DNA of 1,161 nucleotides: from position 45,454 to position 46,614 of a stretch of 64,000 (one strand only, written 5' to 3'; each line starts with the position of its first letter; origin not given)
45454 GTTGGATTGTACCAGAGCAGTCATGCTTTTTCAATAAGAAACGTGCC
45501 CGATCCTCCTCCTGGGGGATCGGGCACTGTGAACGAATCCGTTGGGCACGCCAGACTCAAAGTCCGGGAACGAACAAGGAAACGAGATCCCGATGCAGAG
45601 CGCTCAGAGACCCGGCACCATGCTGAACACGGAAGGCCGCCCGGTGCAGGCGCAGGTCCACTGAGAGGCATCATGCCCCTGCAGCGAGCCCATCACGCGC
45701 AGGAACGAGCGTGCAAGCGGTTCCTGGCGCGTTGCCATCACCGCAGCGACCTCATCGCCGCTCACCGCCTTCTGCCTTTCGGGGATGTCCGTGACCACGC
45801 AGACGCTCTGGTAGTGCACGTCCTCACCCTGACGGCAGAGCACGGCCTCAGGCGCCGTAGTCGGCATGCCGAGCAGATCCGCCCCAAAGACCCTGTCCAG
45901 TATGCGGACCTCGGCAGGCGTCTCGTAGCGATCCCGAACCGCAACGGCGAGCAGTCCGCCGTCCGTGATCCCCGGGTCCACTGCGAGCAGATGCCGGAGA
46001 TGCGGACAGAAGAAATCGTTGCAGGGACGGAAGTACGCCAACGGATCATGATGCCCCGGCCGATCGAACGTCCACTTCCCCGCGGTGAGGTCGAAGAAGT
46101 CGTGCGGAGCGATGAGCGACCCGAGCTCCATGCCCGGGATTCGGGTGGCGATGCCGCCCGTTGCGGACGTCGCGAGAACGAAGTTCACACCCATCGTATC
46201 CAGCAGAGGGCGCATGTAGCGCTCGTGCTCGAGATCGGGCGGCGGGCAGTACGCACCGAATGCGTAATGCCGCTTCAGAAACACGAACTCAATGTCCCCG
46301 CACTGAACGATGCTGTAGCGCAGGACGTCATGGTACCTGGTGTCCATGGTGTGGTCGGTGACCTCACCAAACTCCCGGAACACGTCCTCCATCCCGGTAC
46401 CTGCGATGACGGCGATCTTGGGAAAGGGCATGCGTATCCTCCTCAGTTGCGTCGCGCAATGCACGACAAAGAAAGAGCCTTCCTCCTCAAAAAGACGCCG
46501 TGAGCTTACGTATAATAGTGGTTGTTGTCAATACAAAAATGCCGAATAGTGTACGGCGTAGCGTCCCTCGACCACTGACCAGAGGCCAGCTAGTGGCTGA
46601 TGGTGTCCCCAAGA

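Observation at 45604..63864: All nucleotide-metabolism genes in the window (MTA/purine nucleoside phosphorylase, purF, prs) sit in high-GC patches; purF appears to be an orphan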

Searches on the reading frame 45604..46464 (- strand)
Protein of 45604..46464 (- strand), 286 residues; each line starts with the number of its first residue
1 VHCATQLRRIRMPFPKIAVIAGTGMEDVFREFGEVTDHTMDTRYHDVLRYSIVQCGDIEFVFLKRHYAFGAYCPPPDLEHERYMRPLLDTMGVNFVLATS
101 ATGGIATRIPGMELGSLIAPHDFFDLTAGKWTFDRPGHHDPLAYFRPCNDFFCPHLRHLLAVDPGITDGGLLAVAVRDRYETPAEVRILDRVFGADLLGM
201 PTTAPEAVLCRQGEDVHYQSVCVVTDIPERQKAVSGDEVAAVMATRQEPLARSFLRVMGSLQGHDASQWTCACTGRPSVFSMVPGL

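Call 4: search_protein_families(library=pfam, proteins=[window:45604-46464:-])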
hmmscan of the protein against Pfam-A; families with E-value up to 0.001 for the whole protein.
window:45604-46464:- (286 aa): 0 families

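Call 5: search_protein_families(library=ncbifam, proteins=[window:45604-46464:-])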
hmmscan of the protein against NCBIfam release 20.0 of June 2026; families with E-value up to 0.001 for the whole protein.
window:45604-46464:- (286 aa): 9 families
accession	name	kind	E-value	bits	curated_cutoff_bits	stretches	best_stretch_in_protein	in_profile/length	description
TIGR01694.1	MTAP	equivalog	3.1e-21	75.8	274.85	1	16-257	1-237/240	S-methyl-5'-thioadenosine phosphorylase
NF005876.0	PRK07823.1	equivalog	4.7e-19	68.6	306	1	16-263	7-247/267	S-methyl-5'-thioadenosine phosphorylase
NF006334.0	PRK08564.1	equivalog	1.8e-16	60.1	382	1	14-272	7-257/267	S-methyl-5'-thioadenosine phosphorylase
NF006599.0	PRK09136.1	equivalog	6.3e-16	58.3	223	1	17-227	4-210/247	S-methyl-5'-thioinosine phosphorylase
NF006054.0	PRK08202.1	equivalog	6.4e-13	48.8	218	1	88-254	102-267/274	purine-nucleoside phosphorylase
TIGR01697.1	PNPH-PUNA-XAPA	subfamily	1.7e-10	40.7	197.1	1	87-253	77-241/247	inosine/guanosine/xanthosine phosphorylase family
TIGR01698.1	PUNP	equivalog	3.5e-09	36.4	302.6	1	89-227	79-211/245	purine-nucleoside phosphorylase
TIGR01700.1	PNPH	equivalog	5.8e-07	29.2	293.35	1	89-252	79-242/249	purine nucleoside phosphorylase I, inosine and guanosine-specific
NF005657.0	PRK07432.1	equivalog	5.1e-06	25.8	453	1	16-227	5-213/291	S-methyl-5'-thioadenosine phosphorylase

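Call 18: find_homologous_proteins(query=window:45607-46431:-)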
Query seq(275 aa) (275 aa): 3 proteins with E <= 0.001 among 3136 candidates.
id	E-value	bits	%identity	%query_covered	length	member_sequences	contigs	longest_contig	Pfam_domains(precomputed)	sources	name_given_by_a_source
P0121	6.8e-189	644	100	100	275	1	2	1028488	PF01048.27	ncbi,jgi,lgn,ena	ncbi:MAG: hypothetical protein WCV86_01105 [Patescibacteria group bacterium]|jgi:purine nucleoside p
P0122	1.1e-68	250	48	99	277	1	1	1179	PF01048.27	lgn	-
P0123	4.6e-12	64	29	93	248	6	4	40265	PF01048.27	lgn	-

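Call 19: find_encoding_contigs(protein=P0123, flank=10000, max_places=4)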
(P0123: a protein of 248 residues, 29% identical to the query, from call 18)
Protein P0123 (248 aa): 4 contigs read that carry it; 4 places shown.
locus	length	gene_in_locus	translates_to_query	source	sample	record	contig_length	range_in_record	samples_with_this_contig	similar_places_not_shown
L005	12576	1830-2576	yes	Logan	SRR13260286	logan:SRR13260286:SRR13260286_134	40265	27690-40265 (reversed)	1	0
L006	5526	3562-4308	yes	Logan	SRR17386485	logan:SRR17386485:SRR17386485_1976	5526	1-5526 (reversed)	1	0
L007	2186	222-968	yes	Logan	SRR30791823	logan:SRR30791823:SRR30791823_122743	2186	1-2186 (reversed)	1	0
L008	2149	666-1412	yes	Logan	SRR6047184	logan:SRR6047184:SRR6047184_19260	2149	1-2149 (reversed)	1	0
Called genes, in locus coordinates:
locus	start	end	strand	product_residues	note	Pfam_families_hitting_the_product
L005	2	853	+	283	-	?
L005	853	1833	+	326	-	PF04389:Peptidase_M28 (faint), PF05343:Peptidase_M42, PF01546:Peptidase_M20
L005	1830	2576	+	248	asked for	PF01048:PNP_UDP_1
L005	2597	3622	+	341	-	PF01008:IF-2B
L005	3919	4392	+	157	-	PF00719:Pyrophosphatase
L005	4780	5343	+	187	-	PF04011:LemA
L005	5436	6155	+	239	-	PF04536:TPM_phosphatase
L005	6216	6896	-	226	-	PF01863:YgjP-like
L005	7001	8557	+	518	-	PF16147:DUF4855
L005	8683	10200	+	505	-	PF03323:GerA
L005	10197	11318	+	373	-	PF25198:Spore_GerAC_N, PF05504:Spore_GerAC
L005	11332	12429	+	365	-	PF03845:Spore_permease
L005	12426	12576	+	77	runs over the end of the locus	-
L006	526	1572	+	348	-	PF05343:Peptidase_M42, PF01546:Peptidase_M20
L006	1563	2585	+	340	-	PF05343:Peptidase_M42, PF01546:Peptidase_M20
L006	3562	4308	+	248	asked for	PF01048:PNP_UDP_1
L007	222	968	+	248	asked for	PF01048:PNP_UDP_1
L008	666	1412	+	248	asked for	PF01048:PNP_UDP_1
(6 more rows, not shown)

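Call 30: find_encoding_contigs(protein=P0122, flank=10000, max_places=3)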
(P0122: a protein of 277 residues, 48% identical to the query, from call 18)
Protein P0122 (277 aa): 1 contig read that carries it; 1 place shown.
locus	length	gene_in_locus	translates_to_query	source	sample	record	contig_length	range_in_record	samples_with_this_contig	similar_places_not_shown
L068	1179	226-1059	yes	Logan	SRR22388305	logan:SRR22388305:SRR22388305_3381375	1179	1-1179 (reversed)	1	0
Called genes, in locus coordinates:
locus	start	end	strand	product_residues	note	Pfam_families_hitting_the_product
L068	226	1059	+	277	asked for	PF01048:PNP_UDP_1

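Call 39: search_solved_structures(query=P0121, max_evalue=0.001, show_alignments=2)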
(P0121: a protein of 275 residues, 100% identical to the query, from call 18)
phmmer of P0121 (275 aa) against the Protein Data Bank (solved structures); distinct sequences matched with E-value up to 0.001: 13.
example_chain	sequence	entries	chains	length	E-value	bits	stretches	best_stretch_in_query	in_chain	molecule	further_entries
1v4n_A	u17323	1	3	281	2.9e-14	56.2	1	7-262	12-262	271aa long hypothetical 5'-methylthioadenosine phosphorylase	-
2a8y_A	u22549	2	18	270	1.5e-13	53.8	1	5-263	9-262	5'-methylthioadenosine phosphorylase (mtaP)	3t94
9vs8_A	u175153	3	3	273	1.3e-12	50.7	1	6-262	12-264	S-methyl-5'-thioadenosine phosphorylase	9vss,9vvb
1wta_A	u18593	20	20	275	1.4e-12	50.7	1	6-262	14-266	5'-methylthioadenosine phosphorylase | S-methyl-5'-thioadenosine phosphorylase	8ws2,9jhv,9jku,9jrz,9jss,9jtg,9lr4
1cb0_A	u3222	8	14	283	1.4e-08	37.6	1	5-235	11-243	PROTEIN (5'-DEOXY-5'-METHYLTHIOADENOSINE PHOSPHORYLASE) | 5'-Deoxy-5'-Methylthioadenosine Phosphorylase | 5'-methylthioadenosine phosphorylase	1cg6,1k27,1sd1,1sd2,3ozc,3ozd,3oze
5eub_A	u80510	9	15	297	1.6e-08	37.3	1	5-235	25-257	S-methyl-5'-thioadenosine phosphorylase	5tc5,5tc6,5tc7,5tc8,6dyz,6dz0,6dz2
3ozb_A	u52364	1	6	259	2.7e-07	33.3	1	48-215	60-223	Methylthioadenosine phosphorylase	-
1c3x_A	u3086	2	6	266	3.1e-06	29.9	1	134-201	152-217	PENTOSYLTRANSFERASE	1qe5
7zsr_A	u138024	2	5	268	4e-06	29.5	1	81-216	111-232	Purine nucleoside phosphorylase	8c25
1g2o_A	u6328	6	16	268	4e-06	29.5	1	81-216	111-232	PURINE NUCLEOSIDE PHOSPHORYLASE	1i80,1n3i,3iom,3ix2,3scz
7zsq_A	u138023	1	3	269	4e-06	29.5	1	81-217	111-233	Purine nucleoside phosphorylase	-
4m1e_A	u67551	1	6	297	1e-05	28.1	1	65-243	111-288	Purine nucleoside phosphorylase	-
4glf_A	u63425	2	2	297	1.5e-05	27.6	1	6-227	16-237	RsfP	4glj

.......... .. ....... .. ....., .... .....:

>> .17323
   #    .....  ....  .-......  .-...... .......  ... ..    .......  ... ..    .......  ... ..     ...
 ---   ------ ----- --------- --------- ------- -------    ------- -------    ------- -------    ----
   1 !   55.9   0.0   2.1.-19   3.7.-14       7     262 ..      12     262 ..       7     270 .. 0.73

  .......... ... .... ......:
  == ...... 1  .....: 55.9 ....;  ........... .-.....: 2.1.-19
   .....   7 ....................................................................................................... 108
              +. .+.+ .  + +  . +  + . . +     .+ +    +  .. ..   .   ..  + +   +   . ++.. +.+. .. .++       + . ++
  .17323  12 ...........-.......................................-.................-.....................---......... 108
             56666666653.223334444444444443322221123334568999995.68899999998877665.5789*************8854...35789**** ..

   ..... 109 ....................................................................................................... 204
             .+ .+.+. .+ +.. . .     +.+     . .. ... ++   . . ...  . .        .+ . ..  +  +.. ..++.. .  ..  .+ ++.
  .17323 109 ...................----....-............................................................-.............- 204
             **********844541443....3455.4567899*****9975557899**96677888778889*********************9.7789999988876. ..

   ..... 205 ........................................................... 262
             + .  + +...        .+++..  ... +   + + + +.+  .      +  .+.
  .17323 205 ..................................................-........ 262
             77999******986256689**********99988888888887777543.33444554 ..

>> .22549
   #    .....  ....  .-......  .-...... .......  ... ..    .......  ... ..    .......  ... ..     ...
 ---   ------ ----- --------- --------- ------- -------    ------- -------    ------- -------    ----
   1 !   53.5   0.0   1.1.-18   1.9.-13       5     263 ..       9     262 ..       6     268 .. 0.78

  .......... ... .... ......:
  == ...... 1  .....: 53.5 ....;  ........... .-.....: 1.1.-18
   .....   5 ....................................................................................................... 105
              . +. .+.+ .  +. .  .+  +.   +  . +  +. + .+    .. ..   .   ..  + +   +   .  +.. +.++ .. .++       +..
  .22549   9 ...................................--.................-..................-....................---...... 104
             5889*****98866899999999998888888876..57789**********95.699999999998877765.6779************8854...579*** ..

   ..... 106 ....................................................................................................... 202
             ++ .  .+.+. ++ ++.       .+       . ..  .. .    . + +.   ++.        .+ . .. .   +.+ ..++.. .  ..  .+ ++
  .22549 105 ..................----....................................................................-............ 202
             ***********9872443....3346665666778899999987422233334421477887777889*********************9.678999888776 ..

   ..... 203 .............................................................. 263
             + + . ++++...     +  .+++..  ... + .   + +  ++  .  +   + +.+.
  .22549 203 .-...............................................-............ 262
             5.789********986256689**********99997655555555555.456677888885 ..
